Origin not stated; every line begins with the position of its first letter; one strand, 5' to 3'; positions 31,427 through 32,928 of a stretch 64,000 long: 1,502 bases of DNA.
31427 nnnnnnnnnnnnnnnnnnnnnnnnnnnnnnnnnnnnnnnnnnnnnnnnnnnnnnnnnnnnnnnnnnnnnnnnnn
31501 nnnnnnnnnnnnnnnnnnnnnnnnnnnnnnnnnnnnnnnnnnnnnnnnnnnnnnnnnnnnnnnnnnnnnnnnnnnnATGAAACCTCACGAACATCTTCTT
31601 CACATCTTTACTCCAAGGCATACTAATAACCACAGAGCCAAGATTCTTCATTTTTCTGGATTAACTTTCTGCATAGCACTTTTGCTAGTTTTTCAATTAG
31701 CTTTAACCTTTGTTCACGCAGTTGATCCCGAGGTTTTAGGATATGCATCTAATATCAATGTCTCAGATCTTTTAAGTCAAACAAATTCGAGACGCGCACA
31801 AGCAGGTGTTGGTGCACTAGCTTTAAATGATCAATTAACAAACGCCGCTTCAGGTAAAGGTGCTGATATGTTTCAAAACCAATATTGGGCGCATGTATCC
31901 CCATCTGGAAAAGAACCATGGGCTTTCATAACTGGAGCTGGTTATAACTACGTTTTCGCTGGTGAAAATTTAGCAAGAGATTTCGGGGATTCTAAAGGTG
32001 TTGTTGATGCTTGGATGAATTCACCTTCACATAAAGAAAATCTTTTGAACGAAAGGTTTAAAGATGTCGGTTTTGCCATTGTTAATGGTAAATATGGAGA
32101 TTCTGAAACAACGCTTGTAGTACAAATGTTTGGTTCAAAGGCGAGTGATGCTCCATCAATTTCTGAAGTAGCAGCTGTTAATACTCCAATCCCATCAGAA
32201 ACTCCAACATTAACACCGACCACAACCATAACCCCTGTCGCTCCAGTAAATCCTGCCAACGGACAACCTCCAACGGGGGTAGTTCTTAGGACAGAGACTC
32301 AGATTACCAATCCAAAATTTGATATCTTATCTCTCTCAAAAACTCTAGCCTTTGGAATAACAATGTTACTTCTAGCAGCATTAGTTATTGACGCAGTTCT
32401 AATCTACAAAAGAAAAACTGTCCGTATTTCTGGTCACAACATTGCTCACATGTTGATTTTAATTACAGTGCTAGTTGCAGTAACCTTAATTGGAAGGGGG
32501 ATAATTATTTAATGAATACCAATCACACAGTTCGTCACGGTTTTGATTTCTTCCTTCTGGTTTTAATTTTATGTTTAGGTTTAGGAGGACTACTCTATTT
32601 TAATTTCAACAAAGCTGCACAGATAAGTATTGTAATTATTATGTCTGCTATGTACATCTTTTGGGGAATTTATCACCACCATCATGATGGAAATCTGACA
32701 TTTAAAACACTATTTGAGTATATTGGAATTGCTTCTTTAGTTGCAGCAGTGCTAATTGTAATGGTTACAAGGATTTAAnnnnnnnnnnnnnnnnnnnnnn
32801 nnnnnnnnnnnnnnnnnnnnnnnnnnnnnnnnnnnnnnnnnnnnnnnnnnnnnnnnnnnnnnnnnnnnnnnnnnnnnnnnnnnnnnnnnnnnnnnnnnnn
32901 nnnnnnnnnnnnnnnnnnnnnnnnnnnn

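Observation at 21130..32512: Surface-protein island adjacent to the glycosylation locus: Pro/Thr linkers as probable O-glycosylation substrates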

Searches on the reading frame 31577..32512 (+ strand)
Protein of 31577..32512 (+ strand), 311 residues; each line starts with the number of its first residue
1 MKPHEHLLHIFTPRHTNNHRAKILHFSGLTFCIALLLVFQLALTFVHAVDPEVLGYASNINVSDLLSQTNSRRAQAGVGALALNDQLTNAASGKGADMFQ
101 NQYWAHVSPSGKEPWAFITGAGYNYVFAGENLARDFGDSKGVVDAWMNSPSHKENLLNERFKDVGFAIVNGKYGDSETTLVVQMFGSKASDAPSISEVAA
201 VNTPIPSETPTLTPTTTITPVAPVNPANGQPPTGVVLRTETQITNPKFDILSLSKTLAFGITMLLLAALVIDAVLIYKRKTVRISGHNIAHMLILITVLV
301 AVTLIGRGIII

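Call 5: search_protein_families(library=pfam, proteins=[window:31577-32512:+], max_evalue=0.01)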
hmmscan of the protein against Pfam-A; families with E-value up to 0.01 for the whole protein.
window:31577-32512:+ (311 aa): 1 family
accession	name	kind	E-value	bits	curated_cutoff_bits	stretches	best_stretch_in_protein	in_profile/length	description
PF00188.32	CAP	-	8.2e-18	65.8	21.1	1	67-185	2-117/117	Cysteine-rich secretory protein family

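Call 18: search_protein_families(library=ncbifam, proteins=[window:31577-32512:+], max_evalue=0.1)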
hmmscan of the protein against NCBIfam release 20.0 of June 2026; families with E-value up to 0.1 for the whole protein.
window:31577-32512:+ (311 aa): 2 families
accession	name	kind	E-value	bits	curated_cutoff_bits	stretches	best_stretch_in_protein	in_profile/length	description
TIGR02909.1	spore_YkwD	subfamily_domain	4.2e-27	94.6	171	1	65-185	8-125/127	uncharacterized protein, YkwD family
NF052539.1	DivAsocLipDalA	equivalog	4.5e-16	59.2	200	1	64-175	50-161/169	divisome-associated lipoprotein DalA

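Call 49: find_related_loci(query=A4, collection=metagenome_contigs, flank=10000)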
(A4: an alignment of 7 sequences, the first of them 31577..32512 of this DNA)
Query A4 (311 aa) in metagenome_contigs; peptide patterns used: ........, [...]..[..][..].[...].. (x = any residue, [..] = any of these).
600 stretches matched a pattern (row limit reached: there are more); 424 encode a relative of the query (tblastn E <= 1e-3); the best 80 are kept; 80 distinct loci.
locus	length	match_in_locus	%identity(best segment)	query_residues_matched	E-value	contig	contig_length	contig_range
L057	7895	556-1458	56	1-304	1e-114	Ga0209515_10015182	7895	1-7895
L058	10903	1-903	56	1-304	1e-114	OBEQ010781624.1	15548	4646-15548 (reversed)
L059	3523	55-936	54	1-311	7e-101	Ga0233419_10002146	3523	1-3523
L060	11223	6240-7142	52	1-311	2e-99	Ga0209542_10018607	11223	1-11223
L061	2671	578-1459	55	1-311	2e-102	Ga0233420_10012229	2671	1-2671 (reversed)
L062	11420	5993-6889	46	5-311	4e-84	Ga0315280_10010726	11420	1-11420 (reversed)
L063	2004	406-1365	42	5-311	1e-87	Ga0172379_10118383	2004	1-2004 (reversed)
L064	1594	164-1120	43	6-311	2e-86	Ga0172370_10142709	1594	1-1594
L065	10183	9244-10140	42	9-311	3e-80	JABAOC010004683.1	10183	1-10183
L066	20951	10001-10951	44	7-311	4e-80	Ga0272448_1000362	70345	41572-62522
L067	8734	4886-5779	43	1-308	6e-80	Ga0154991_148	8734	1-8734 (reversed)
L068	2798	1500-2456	41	7-311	2e-80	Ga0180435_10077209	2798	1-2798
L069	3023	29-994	44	4-311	6e-80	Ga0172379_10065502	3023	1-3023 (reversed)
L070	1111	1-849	42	11-311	3e-85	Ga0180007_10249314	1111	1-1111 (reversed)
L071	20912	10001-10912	44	5-311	8e-79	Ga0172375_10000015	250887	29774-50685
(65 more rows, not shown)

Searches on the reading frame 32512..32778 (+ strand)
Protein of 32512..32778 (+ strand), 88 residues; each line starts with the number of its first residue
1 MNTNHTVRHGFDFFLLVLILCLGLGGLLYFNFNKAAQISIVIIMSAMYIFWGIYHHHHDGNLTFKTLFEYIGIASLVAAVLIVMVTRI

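Call 53: search_protein_families(library=pfam, proteins=[window:32512-32778:+], max_evalue=1)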
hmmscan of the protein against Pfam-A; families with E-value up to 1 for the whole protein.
window:32512-32778:+ (88 aa): 5 families
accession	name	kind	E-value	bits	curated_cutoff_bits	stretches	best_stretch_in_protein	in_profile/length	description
PF18900.5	DUF5656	-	0.0016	18.3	23.3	1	28-82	188-239/242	Protein of unknown function (DUF5656)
PF06269.17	DUF1029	-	0.014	15.9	25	1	16-58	8-50/53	Protein of unknown function (DUF1029)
PF13858.11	DUF4199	-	0.092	13.6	32.3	1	18-85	13-84/165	Protein of unknown function (DUF4199)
PF17555.7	TssN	-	0.12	12.2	30.3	1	13-70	35-90/274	Type VI secretion system, TssN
PF13567.11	DUF4131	-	0.73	9.9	31.6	1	11-58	5-50/165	Domain of unknown function (DUF4131)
